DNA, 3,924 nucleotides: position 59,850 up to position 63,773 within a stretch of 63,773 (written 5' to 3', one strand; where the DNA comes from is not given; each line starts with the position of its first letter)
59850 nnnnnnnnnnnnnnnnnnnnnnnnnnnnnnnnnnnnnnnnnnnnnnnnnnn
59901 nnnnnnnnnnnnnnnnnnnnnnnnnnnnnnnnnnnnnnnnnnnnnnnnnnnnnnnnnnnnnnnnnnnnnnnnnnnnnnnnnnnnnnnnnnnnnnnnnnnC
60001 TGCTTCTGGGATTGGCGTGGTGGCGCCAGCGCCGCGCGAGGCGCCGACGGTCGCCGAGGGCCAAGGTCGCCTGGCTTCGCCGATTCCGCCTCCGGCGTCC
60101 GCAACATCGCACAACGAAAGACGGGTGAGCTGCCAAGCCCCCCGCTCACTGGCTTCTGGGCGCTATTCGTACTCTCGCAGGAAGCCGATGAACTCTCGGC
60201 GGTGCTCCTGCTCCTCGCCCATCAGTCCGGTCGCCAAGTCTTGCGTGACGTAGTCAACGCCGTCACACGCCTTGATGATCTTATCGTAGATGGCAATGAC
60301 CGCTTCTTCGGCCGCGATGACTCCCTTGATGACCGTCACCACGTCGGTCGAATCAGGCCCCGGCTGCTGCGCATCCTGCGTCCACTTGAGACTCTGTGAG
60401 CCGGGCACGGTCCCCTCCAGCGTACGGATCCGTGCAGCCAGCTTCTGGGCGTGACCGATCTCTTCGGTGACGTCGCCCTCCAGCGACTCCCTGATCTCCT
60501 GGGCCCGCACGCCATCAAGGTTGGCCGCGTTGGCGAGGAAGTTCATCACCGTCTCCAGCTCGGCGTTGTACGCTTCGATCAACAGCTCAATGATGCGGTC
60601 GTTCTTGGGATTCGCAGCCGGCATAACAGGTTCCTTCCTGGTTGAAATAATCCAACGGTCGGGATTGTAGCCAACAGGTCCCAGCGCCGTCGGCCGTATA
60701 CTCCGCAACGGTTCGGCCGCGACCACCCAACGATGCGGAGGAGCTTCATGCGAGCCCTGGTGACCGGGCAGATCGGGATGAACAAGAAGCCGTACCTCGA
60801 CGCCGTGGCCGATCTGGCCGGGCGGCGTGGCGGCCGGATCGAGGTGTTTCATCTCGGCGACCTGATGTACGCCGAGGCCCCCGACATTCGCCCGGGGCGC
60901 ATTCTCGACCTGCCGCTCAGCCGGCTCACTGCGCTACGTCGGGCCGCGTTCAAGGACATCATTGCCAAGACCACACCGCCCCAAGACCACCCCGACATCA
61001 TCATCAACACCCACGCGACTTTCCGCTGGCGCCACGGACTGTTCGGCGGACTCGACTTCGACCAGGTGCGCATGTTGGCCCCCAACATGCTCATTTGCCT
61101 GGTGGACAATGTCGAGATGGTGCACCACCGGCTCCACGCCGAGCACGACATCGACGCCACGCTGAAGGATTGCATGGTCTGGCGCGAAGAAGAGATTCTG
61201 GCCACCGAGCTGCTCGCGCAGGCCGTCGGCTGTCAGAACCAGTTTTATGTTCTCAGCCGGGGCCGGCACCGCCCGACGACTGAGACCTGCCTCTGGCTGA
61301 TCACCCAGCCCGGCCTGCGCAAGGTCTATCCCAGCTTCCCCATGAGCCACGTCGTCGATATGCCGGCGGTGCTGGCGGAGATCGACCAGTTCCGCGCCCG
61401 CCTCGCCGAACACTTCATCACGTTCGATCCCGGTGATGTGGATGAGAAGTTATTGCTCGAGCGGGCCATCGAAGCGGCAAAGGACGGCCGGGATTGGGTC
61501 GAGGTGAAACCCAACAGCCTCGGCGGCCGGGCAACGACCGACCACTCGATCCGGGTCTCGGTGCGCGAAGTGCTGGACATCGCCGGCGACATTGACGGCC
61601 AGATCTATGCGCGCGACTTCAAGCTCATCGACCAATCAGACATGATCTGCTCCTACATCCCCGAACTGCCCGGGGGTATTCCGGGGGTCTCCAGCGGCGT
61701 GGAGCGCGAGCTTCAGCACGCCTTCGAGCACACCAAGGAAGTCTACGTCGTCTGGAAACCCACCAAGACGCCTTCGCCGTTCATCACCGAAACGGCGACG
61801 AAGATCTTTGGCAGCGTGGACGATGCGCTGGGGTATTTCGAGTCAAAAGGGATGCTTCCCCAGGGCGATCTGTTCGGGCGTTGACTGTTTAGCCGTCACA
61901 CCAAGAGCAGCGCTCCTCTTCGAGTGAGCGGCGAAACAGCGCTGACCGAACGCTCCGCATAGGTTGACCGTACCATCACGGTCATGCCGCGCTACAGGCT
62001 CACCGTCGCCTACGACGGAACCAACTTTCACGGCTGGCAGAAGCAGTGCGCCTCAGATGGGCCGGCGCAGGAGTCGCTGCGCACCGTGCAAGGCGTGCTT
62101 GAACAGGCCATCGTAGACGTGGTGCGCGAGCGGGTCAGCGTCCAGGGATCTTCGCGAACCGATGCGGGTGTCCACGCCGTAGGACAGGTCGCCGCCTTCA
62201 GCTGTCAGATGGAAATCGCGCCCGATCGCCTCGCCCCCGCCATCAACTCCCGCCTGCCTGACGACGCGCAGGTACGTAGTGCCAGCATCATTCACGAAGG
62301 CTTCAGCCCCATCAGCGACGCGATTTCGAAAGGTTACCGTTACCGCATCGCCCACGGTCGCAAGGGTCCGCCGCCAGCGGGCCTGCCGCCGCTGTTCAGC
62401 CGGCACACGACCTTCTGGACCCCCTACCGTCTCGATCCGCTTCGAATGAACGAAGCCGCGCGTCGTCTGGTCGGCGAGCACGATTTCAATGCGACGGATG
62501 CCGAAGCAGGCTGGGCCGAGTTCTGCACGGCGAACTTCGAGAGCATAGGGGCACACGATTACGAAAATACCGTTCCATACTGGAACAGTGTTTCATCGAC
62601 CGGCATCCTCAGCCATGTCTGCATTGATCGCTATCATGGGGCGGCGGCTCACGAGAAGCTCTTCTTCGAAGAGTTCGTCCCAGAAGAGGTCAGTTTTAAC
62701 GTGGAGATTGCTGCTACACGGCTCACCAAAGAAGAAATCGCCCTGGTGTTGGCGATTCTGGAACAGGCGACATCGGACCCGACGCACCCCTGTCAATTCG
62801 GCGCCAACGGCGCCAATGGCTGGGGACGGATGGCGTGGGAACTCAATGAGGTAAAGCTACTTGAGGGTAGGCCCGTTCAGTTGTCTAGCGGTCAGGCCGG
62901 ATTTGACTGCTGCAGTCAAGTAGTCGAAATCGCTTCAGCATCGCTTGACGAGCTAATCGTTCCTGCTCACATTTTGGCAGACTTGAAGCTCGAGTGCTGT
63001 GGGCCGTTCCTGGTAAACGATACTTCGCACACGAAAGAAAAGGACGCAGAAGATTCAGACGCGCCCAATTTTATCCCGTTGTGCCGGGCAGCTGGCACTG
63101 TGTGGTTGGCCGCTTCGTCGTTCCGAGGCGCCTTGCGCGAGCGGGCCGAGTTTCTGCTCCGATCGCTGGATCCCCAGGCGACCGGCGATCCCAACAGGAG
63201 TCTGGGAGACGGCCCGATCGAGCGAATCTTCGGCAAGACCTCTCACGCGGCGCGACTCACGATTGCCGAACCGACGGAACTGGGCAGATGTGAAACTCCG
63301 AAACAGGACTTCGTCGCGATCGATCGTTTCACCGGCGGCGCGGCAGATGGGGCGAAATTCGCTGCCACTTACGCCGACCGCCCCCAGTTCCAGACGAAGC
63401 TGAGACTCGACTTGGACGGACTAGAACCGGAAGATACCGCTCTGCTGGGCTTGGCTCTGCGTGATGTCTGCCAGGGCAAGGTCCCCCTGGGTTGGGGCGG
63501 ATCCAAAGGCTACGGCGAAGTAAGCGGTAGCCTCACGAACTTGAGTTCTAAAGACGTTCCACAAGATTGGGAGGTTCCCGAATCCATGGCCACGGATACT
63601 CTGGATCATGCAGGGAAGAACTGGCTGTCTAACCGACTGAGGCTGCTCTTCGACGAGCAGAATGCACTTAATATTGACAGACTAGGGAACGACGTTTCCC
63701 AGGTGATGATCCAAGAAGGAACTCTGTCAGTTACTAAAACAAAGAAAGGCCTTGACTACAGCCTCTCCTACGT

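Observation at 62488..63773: Hidden open-ended ORF with at least two fused RAMP/Cas7-like domains: a type III CRISPR-Cas-like effector running off the window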

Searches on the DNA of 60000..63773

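Call 58: search_rna_families(source=window, start=60000, end=63773, threshold=evalue, max_evalue=0.1)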
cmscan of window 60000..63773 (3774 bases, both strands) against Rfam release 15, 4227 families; matches with E-value up to 0.1: 0.
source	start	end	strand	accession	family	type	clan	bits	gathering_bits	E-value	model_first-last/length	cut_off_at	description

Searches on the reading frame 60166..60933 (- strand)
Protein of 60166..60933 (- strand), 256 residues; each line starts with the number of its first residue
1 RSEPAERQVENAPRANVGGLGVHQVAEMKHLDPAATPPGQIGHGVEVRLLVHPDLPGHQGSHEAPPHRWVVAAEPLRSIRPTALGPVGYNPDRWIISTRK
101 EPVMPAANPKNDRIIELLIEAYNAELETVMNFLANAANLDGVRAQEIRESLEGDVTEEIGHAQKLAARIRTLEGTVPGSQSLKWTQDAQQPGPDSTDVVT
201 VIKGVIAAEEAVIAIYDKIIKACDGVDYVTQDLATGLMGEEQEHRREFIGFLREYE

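Call 33: search_protein_families(library=pfam, proteins=[window:60166-60933:-], max_evalue=0.01)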
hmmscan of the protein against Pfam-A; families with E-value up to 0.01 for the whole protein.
window:60166-60933:- (256 aa): 1 family
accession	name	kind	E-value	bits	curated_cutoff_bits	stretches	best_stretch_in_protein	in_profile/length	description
PF00210.30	Ferritin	-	3.7e-20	72.7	24.5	1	115-253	1-137/142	Ferritin-like domain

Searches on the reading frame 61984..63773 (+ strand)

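Call 3: search_protein_families(library=pfam, proteins=[window:61984-63773:+], max_evalue=1)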
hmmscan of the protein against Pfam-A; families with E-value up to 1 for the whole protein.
window:61984-63773:+ (596 aa): 2 families
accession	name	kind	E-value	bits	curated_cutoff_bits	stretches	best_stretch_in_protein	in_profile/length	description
PF03787.20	RAMPs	-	7.9e-17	62.8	22.1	2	372-513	30-188/189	RAMP superfamily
PF01416.25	PseudoU_synth_1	-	4.5e-14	53.3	23.3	1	8-101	3-96/108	tRNA pseudouridine synthase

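Call 4: search_protein_families(library=ncbifam, proteins=[window:61984-63773:+], max_evalue=1)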
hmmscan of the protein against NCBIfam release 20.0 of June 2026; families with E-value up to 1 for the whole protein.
window:61984-63773:+ (596 aa): 6 families
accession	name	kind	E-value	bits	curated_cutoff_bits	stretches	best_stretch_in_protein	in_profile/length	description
TIGR00071.1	hisT_truA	equivalog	1.3e-28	100.2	142.85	1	6-176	5-149/228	tRNA pseudouridine(38-40) synthase TruA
NF000622.1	PRK00021.3-3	equivalog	3.7e-15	56.2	308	1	7-171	4-142/265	tRNA pseudouridine(38-40) synthase TruA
TIGR02581.1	cas_cyan_RAMP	equivalog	1.7e-12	47.5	108.05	2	414-513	110-208/216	type III CRISPR-associated RAMP protein Csx7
NF041225.1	Cas_III-E_gRAMP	equivalog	2.7e-10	38.4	700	1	413-516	730-837/1636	type III-E CRISPR-associated gRAMP effector Cas7-11e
NF049957.1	Cas_III-I_gRAMP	exception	3.2e-08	32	800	1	372-525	562-716/1076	type III-I CRISPR-associated gRAMP effector Cas7-11i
TIGR03986.1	TIGR03986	equivalog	0.038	13.4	161.35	0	333-393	37-93/568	TIGR03986 family type III CRISPR-associated RAMP protein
